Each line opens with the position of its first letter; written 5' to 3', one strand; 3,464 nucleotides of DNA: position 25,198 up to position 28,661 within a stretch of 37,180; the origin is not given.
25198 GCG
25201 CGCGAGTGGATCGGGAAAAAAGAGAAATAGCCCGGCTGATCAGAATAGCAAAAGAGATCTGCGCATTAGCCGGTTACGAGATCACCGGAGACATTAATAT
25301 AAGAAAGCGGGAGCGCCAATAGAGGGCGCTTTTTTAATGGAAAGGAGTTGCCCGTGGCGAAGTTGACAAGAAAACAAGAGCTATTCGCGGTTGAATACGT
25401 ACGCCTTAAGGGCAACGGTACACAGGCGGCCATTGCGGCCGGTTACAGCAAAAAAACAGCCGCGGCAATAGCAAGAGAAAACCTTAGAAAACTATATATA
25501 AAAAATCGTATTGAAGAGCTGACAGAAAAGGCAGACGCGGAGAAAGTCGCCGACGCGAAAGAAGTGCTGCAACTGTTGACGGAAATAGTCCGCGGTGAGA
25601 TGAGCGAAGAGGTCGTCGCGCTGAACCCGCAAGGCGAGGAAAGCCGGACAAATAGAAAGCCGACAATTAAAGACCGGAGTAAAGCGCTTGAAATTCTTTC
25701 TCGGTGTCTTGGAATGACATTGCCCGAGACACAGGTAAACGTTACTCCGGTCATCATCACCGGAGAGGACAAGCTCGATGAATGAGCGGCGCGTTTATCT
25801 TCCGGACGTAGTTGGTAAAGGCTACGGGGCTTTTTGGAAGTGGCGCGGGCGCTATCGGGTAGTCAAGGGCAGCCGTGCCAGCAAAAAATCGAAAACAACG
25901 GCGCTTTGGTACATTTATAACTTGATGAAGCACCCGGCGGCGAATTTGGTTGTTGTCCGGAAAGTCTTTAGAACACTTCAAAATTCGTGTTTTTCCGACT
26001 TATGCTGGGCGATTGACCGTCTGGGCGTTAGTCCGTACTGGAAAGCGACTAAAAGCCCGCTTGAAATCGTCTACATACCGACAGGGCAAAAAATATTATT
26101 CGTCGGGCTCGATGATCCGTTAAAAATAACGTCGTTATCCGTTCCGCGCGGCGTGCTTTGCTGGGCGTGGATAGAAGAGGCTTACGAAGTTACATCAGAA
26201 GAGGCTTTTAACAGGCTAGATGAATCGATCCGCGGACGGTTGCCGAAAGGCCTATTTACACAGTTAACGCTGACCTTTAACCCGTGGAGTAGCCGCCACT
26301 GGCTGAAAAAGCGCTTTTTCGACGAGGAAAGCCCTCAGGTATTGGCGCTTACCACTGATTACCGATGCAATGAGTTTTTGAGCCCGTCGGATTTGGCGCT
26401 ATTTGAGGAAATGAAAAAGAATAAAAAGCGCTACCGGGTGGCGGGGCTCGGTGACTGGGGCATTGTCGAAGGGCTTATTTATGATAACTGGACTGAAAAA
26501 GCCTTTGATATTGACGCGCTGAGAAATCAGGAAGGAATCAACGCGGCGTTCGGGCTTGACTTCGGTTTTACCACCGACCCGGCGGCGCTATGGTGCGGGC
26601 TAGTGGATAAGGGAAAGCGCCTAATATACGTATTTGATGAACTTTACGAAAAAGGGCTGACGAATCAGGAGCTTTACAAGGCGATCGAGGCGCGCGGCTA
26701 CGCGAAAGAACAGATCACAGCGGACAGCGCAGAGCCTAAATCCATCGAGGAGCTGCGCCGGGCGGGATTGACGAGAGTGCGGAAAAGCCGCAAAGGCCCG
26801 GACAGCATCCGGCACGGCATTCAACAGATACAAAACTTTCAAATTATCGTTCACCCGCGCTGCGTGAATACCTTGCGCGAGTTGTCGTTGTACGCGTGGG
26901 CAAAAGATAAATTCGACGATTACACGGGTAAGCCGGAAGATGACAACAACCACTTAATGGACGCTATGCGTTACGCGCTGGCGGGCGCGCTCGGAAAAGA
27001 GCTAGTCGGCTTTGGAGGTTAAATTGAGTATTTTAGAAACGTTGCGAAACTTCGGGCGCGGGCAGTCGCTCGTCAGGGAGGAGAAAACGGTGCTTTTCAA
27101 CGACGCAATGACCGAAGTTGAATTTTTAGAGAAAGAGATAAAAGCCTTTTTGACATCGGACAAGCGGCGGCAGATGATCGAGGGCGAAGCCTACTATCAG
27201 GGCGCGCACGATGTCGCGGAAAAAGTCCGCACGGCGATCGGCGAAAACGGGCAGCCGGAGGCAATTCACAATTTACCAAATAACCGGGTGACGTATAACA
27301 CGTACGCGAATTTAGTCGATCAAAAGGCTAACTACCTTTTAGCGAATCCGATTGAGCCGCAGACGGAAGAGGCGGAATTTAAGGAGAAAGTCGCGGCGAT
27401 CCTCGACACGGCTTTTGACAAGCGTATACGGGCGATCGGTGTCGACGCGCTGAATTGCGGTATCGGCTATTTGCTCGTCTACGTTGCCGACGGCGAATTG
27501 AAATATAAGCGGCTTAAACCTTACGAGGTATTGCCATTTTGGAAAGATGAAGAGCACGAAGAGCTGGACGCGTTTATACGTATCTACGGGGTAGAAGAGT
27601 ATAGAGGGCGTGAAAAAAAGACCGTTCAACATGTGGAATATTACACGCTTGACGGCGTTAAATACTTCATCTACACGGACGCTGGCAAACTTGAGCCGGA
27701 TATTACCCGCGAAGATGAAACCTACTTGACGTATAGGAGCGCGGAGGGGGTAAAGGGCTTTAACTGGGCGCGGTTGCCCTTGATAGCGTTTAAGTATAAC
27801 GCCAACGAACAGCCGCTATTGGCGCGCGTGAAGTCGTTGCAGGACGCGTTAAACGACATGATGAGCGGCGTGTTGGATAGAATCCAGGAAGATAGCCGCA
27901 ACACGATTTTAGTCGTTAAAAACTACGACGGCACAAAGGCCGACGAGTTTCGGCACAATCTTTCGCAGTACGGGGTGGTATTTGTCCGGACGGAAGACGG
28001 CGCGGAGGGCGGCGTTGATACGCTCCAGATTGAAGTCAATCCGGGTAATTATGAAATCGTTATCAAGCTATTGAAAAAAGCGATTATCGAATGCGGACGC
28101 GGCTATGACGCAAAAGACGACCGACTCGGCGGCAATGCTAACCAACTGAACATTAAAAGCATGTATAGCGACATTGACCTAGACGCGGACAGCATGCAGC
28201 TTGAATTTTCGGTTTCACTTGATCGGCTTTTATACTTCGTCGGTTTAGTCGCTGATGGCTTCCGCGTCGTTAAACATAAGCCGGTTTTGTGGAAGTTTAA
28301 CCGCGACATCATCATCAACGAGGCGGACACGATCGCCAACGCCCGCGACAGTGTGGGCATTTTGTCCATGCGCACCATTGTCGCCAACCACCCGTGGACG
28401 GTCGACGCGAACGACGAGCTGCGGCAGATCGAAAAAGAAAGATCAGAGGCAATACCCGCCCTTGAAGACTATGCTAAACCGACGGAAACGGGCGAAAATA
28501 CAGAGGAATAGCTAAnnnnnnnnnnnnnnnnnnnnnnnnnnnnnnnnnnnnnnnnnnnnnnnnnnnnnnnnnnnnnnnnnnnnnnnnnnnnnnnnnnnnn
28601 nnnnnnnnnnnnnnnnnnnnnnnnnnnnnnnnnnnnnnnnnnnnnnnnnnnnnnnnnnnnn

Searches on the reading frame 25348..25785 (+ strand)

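Call 8: search_protein_families(library=pfam, proteins=[window:25348-25785:+])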
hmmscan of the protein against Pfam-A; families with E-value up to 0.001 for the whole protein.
window:25348-25785:+ (145 aa): 1 family
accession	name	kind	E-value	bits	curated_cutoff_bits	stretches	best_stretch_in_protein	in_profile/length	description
PF03592.21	Terminase_2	-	1.8e-30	106.8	26.1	1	6-126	1-131/141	Terminase small subunit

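Call 9: search_protein_families(library=phrogs, proteins=[window:25348-25785:+])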
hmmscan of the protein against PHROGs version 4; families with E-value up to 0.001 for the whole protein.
window:25348-25785:+ (145 aa): 5 families
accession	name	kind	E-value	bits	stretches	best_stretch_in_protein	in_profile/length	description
phrog_51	-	head and packaging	9.3e-37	128.2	1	4-138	87-230/261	terminase small subunit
phrog_17390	-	unknown function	7.1e-16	58.8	1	5-63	2-60/69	-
phrog_2606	-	head and packaging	1.2e-13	52.1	1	5-80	88-163/310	terminase small subunit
phrog_5334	-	head and packaging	3.2e-07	31.6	1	9-133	20-125/162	terminase small subunit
phrog_641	-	head and packaging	3.2e-06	28.8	1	6-114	3-98/162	terminase small subunit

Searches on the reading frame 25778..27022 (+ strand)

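Call 68: search_protein_families(library=pfam, proteins=[window:25778-27022:+], max_evalue=0.01)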
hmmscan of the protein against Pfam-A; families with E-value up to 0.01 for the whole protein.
window:25778-27022:+ (414 aa): 2 families
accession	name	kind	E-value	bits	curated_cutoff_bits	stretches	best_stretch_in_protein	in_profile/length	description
PF04466.19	Terminase_3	-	3.1e-50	171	23.2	1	25-225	3-200/201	Phage terminase large subunit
PF17288.8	Terminase_3C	-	1.7e-27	97.1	26.7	1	261-402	1-154/155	Terminase RNAseH like domain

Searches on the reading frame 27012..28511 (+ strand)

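Call 68: search_protein_families(library=pfam, proteins=[window:27012-28511:+], max_evalue=0.01)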
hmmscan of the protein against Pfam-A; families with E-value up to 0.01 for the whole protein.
window:27012-28511:+ (499 aa): 1 family
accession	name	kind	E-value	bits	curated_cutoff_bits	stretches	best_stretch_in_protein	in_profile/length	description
PF05133.19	SPP1_portal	-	5.6e-75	253.3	25.5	1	50-482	10-415/416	Phage portal protein, SPP1 Gp6-like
